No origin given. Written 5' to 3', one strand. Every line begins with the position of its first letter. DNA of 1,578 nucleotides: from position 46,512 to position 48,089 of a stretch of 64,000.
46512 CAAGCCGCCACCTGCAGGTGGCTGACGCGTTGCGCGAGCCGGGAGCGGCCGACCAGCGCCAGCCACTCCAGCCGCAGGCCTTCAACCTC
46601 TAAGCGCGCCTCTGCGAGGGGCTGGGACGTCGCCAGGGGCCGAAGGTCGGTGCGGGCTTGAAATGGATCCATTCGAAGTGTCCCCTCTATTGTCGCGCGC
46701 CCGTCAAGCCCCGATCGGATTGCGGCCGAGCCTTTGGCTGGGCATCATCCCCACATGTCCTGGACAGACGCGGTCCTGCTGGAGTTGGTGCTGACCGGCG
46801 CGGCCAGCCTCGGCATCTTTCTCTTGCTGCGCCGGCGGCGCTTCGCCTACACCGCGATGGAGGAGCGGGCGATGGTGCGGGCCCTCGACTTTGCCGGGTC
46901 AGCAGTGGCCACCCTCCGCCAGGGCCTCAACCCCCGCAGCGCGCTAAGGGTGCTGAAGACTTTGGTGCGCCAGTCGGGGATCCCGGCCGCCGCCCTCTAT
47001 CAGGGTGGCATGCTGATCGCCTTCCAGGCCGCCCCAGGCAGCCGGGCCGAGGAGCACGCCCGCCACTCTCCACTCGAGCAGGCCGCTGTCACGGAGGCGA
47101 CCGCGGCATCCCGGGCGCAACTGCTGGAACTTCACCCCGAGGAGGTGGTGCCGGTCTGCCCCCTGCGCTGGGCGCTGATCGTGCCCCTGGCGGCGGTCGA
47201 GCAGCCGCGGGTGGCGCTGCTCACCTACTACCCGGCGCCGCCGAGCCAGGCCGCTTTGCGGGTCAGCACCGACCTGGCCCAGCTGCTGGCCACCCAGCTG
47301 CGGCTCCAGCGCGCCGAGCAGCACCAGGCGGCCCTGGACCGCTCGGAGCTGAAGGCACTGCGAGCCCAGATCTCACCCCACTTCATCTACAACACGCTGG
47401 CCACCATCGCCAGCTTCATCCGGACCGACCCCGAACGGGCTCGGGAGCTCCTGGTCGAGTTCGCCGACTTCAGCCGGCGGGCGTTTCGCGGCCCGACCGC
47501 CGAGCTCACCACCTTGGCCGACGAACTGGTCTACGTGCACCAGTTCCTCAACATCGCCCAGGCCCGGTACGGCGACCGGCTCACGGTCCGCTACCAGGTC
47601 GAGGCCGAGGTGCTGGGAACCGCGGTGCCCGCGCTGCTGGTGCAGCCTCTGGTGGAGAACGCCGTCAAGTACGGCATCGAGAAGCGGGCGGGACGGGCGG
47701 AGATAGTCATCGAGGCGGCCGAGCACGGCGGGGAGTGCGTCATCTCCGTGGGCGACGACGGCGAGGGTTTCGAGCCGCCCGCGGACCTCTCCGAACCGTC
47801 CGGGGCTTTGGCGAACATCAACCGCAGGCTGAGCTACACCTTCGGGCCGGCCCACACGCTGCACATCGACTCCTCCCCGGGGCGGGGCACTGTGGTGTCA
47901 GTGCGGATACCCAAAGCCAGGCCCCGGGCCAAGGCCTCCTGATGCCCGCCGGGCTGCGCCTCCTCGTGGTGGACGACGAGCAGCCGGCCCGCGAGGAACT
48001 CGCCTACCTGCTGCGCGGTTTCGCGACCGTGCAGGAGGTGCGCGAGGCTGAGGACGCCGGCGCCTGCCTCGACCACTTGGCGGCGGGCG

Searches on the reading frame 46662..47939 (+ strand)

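Call 61: search_protein_families(library=pfam, proteins=[window:46662-47939:+], max_evalue=0.001)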
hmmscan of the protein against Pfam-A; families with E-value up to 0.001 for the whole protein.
window:46662-47939:+ (426 aa): 2 families
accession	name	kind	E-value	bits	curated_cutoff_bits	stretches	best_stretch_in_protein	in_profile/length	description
PF06580.19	His_kinase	-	2.7e-22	79.3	25.2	1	229-307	2-81/81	Histidine kinase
PF02518.31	HATPase_c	-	3.3e-09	37.6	26.4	1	326-419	9-110/111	Histidine kinase-, DNA gyrase B-, and HSP90-like ATPase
